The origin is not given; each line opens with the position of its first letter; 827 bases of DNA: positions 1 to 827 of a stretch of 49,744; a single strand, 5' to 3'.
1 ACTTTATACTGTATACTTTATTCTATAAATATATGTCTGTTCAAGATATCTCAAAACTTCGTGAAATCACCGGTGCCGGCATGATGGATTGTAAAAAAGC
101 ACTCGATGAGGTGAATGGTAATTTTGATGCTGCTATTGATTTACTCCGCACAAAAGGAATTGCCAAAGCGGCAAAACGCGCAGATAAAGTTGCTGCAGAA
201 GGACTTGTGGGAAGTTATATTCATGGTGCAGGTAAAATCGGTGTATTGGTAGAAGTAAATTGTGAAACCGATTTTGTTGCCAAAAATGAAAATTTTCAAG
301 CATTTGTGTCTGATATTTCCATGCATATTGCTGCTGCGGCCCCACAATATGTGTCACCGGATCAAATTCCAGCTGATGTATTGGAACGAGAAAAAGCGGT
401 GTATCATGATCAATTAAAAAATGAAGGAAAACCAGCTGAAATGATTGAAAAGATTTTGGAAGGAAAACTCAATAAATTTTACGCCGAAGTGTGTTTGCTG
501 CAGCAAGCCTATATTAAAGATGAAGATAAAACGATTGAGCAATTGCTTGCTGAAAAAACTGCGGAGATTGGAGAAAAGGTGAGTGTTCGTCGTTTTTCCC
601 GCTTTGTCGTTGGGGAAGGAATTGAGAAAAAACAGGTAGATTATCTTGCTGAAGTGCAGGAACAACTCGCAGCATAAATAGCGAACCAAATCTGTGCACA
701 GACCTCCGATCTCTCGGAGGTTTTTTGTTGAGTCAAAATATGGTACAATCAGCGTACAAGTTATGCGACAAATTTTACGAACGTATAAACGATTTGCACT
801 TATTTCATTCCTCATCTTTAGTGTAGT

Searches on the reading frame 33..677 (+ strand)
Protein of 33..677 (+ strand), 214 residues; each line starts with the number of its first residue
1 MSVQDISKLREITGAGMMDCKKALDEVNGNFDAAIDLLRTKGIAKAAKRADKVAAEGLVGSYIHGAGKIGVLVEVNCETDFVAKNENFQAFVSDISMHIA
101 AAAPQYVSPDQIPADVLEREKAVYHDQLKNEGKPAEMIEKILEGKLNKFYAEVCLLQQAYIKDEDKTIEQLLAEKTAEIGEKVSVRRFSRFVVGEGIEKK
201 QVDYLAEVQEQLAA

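Call 7: search_protein_families(library=pfam, proteins=[window:33-677:+], max_evalue=0.01)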
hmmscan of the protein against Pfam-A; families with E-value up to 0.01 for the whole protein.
window:33-677:+ (214 aa): 3 families
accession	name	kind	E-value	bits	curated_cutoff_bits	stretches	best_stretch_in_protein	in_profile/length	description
PF00889.24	EF_TS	-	2.3e-46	158.4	27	2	93-195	108-204/204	Elongation factor TS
PF22566.2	UBA_8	-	0.00032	20.8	26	1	6-38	7-39/46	UBA-like domain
PF25025.1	EF-Ts_N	-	0.0016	18.8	33.2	1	6-30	17-41/60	Elongation factor Ts, mitochondrial, N-terminal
